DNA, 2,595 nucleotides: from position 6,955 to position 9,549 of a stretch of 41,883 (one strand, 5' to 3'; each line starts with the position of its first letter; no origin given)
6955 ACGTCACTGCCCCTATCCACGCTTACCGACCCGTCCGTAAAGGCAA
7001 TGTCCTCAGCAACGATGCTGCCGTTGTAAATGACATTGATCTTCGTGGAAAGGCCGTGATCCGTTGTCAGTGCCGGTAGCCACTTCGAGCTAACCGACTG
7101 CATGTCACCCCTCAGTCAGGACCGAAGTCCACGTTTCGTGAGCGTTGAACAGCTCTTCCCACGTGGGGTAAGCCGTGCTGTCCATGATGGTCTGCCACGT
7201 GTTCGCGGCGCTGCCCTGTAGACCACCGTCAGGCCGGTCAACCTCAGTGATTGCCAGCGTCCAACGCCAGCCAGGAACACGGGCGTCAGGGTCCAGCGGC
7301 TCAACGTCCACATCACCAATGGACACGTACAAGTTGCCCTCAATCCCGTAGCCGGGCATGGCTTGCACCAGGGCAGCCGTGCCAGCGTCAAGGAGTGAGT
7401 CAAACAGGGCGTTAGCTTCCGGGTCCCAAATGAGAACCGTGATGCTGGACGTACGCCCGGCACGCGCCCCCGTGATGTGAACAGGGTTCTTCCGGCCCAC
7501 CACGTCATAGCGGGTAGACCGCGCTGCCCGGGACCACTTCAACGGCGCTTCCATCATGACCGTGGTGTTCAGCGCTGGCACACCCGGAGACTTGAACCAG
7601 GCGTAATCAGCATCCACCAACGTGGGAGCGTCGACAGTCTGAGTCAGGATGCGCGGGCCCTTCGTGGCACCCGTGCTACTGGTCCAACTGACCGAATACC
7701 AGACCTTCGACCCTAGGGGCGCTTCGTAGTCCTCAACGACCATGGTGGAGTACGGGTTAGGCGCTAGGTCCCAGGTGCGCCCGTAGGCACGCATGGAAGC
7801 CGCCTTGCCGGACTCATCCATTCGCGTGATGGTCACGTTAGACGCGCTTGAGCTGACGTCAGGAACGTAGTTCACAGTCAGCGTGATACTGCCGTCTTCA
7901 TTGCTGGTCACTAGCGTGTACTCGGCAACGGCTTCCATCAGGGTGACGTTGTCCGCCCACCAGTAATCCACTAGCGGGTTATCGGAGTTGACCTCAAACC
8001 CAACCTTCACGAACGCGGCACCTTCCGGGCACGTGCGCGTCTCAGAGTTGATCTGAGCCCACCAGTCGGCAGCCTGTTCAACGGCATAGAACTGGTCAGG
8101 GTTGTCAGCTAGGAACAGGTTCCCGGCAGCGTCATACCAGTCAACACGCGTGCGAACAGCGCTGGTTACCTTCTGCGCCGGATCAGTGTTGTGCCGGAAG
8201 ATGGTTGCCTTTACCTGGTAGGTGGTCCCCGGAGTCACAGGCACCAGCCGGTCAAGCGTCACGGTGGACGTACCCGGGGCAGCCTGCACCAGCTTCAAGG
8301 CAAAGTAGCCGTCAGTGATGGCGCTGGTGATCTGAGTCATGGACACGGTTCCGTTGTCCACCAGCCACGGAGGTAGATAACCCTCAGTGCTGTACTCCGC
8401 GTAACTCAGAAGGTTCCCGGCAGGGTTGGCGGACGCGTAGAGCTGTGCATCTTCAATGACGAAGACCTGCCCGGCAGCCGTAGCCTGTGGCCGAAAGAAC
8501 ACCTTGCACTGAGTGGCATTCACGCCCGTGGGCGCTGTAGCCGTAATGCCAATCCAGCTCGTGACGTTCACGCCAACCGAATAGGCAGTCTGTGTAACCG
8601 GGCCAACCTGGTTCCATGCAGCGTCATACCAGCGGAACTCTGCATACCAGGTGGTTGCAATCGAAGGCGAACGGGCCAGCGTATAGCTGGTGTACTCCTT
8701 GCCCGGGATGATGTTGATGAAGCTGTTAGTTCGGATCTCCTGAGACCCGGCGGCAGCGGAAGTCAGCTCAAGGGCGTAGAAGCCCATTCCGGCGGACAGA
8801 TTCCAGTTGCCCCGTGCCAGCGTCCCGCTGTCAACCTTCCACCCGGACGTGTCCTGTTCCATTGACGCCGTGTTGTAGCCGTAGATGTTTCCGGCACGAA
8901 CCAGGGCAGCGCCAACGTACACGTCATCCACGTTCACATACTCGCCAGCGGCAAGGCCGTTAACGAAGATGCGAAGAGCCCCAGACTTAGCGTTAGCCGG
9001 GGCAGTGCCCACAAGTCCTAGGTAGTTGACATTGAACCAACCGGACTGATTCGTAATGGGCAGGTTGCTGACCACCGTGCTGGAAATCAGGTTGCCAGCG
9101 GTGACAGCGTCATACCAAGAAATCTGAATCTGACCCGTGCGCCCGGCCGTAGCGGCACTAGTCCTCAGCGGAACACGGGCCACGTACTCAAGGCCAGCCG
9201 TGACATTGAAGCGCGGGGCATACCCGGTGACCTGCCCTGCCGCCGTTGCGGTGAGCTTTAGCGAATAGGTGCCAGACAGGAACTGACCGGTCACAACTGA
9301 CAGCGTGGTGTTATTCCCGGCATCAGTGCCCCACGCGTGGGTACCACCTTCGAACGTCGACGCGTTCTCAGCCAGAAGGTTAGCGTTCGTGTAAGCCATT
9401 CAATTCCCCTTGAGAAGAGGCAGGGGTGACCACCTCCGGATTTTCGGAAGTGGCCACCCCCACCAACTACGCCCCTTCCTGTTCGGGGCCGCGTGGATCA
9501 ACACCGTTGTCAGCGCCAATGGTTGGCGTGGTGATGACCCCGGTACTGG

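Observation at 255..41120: Family of about 12 non-canonical promoter-like motifs with a fixed 30-nt architecture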

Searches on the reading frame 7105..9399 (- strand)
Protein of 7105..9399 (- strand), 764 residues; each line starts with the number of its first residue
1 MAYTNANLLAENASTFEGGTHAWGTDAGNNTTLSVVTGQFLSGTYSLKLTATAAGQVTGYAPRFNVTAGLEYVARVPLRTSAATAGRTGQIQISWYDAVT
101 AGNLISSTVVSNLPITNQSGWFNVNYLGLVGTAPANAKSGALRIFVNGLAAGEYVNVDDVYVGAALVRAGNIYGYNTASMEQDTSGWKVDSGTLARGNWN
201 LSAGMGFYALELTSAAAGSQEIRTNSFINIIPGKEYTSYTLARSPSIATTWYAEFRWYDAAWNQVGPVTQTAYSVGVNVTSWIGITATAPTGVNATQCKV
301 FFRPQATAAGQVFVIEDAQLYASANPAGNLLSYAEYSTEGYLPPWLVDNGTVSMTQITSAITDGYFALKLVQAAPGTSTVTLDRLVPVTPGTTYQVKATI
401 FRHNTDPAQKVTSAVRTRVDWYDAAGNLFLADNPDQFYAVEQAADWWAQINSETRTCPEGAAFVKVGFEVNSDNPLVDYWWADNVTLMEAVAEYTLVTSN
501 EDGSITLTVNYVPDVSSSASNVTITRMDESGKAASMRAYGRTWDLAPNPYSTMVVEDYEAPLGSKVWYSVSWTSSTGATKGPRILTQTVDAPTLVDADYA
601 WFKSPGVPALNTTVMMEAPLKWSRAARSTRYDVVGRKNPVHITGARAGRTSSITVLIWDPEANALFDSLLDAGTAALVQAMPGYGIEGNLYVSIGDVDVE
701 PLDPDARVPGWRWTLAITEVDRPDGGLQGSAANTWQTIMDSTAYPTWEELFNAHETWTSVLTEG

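Call 85: search_protein_families(library=phrogs, proteins=[window:7105-9399:-])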
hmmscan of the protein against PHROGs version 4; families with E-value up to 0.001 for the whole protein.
window:7105-9399:- (764 aa): 1 family
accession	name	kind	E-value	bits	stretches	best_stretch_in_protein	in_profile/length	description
phrog_16363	-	unknown function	7.8e-248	825.6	1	1-763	1-755/757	-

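Call 92: search_protein_families(library=pfam, proteins=[window:7105-9399:-], max_evalue=0.01)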
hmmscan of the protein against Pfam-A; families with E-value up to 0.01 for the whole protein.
window:7105-9399:- (764 aa): 1 family
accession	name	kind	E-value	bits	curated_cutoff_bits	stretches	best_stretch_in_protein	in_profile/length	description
PF02018.23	CBM_4_9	-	0.009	16.8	25.9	0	341-418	13-88/136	Carbohydrate binding domain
